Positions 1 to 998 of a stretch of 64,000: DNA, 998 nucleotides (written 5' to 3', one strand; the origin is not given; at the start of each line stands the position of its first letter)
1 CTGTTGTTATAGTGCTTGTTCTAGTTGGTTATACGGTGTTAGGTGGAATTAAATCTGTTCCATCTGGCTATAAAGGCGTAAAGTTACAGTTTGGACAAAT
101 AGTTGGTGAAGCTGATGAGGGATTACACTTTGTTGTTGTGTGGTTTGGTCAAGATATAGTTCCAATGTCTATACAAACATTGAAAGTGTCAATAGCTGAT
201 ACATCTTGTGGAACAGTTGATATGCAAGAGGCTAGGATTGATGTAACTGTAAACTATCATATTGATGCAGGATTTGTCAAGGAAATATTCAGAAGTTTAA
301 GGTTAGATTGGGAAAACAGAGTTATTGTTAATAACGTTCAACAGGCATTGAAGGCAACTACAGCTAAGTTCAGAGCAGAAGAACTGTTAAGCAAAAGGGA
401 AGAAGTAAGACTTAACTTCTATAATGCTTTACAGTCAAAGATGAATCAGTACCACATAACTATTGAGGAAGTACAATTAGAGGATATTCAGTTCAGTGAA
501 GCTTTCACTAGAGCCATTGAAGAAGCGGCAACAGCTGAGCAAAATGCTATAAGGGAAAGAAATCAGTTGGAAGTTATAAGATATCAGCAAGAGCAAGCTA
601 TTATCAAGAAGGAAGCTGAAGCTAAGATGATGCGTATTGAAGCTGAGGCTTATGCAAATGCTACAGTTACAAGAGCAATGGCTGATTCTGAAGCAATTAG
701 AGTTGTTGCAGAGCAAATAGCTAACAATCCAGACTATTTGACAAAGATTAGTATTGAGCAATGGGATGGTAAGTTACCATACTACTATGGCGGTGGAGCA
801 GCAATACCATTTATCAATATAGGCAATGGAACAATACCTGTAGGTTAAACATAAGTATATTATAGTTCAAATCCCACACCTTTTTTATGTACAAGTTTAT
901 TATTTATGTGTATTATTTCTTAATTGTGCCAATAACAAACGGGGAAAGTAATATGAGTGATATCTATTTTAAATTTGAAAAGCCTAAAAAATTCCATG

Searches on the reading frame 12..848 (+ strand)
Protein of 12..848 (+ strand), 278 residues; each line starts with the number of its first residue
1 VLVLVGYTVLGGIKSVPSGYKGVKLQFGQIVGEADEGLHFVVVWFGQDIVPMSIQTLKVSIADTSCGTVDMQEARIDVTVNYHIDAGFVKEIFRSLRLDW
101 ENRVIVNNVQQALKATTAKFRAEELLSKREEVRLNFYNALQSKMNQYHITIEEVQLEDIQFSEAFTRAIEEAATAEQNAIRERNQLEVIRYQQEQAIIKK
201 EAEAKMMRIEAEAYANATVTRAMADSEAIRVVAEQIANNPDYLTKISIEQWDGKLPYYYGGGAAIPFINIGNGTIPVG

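Call 90: search_protein_families(library=pfam, alignment_id=A7, max_evalue=0.001)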
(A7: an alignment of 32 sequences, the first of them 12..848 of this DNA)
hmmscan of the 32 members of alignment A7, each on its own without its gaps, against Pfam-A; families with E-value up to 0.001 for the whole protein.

A. member 1, window:12-848:+ (278 aa): 1 family
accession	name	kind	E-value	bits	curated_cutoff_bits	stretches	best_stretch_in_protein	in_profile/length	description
PF01145.31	Band_7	-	8.7e-32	111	23.6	1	15-202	2-174/176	SPFH domain / Band 7 family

B. families by the number of members that match (of 32 scanned): 12 families
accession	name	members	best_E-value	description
PF01145.31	Band_7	1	8.7e-32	SPFH domain / Band 7 family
PF04055.27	Radical_SAM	1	1.4e-19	Radical SAM superfamily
PF00145.23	DNA_methylase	1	4.3e-15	C-5 cytosine-specific DNA methylase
PF02732.21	ERCC4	1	2.6e-13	ERCC4 domain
PF03692.20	CxxCxxCC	1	6.3e-11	Putative zinc- or iron-chelating domain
PF10127.15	RlaP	1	9.8e-11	RNA repair pathway DNA polymerase beta family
PF08443.16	RimK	1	2.8e-06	RimK-like ATP-grasp domain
PF13353.11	Fer4_12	1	9e-06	4Fe-4S single cluster domain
PF14397.11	ATPgrasp_ST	1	0.00026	Sugar-transfer associated ATP-grasp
PF21128.4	MCM4_WHD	1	0.00029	MCM4, winged helix domain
PF03133.20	TTL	1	0.00036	Tubulin-tyrosine ligase family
PF09445.16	Methyltransf_15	1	0.00038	RNA cap guanine-N2 methyltransferase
